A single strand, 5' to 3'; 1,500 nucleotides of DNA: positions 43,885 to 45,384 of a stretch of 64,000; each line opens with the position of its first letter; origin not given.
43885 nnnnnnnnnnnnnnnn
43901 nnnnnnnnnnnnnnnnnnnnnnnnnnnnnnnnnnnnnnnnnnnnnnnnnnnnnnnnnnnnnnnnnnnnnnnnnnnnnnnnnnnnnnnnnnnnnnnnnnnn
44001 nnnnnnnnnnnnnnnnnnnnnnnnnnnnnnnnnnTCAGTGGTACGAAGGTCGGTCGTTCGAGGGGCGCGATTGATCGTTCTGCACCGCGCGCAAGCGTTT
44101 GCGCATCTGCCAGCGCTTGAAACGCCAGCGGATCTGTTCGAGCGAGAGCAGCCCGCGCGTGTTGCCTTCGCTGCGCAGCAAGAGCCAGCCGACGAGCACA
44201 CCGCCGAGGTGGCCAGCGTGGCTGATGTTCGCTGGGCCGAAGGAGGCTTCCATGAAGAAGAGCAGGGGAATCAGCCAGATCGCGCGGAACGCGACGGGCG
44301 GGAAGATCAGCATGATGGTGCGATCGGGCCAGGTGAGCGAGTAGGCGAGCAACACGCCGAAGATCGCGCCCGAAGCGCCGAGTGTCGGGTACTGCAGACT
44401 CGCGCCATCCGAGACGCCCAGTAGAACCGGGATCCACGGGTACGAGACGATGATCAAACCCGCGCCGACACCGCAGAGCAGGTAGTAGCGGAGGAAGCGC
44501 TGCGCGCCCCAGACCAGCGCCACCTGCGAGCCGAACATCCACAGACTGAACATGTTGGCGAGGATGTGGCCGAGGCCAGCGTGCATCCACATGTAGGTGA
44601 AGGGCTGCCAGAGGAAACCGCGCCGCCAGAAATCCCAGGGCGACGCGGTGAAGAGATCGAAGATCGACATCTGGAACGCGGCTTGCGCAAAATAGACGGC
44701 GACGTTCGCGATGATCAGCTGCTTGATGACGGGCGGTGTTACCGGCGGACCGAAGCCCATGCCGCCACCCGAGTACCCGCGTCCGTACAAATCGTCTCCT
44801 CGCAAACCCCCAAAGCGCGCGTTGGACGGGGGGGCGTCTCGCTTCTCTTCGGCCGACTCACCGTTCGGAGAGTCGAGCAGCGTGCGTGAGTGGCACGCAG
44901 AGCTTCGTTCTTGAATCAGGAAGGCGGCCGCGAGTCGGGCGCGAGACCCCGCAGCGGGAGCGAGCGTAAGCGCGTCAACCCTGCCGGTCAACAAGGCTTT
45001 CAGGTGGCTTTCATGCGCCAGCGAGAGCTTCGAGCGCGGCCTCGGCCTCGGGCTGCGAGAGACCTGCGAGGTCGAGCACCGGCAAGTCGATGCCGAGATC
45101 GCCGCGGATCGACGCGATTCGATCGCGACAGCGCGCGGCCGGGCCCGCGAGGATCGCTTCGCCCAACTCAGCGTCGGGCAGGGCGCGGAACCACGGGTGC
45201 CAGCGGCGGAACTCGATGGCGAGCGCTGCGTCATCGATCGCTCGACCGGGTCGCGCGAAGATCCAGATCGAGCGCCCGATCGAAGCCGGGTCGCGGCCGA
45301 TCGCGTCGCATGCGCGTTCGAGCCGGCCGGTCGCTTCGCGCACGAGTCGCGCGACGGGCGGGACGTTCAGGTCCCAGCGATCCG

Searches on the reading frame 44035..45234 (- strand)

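Call 60: search_protein_families(library=pfam, proteins=[window:44035-45234:-], max_evalue=0.001)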
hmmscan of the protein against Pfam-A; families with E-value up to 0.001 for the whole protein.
window:44035-45234:- (399 aa): 2 families
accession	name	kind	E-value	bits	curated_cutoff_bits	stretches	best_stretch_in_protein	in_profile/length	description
PF01694.28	Rhomboid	-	9.4e-26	91.2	22.6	1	208-352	4-136/143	Rhomboid domain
PF08551.15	DUF1751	-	7.1e-07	30.2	22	1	207-298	7-97/99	Eukaryotic integral membrane protein (DUF1751)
